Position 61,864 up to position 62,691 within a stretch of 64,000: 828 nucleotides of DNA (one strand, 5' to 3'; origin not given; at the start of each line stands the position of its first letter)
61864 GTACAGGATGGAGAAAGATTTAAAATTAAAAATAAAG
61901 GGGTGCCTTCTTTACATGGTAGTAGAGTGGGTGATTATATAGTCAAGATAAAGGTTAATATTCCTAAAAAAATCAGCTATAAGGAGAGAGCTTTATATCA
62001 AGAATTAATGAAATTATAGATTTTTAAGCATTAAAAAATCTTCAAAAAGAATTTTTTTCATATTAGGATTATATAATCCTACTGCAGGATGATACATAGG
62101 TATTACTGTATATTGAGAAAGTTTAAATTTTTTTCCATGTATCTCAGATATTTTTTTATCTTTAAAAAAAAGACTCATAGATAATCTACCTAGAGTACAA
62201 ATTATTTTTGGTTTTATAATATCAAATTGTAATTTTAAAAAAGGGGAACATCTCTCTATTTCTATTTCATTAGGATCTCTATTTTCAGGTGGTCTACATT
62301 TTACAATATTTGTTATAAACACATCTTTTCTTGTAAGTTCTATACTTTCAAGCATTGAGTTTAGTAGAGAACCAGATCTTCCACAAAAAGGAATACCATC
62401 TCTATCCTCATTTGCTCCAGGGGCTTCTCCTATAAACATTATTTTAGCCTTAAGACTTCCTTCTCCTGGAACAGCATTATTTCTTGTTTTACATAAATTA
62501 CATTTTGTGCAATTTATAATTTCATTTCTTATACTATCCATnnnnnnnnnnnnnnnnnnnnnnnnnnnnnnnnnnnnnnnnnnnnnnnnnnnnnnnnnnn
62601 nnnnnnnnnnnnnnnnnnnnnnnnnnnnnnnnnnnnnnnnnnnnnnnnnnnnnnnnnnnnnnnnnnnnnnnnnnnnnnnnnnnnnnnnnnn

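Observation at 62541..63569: Stand-alone Lon AAA+ module with no N domain or protease domain, translationally coupled between a VIT-family transporter gene and udg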

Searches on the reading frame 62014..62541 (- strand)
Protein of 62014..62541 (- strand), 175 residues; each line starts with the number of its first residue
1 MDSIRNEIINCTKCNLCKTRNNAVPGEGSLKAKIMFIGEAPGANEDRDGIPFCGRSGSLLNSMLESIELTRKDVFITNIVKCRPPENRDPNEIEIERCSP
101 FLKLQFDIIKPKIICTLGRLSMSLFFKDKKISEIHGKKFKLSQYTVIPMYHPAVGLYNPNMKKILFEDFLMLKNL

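Call 3: search_protein_families(library=pfam, proteins=[window:62014-62541:-], max_evalue=0.01)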
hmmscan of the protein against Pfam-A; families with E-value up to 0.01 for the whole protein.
window:62014-62541:- (175 aa): 1 family
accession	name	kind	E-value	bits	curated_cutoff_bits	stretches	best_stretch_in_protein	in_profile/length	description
PF03167.25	UDG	-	7.4e-36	123.8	24.3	1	25-163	1-129/141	Uracil DNA glycosylase superfamily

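Call 4: search_protein_families(library=ncbifam, proteins=[window:62014-62541:-], max_evalue=0.01)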
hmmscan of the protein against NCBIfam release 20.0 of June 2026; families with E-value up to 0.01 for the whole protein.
window:62014-62541:- (175 aa): 3 families
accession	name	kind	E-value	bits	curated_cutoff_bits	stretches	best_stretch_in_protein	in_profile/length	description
NF040953.1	Arch_udg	equivalog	3.1e-67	225.7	250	1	1-173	1-183/184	type-4 uracil-DNA glycosylase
TIGR00758.1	UDG_fam4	subfamily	5.3e-62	208.6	125.3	1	11-174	1-169/173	uracil-DNA glycosylase, family 4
TIGR03914.1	UDG_fam_dom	hypoth_equivalog_domain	1.4e-30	106.7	189.95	1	2-159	46-212/231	UdgX family uracil-DNA binding protein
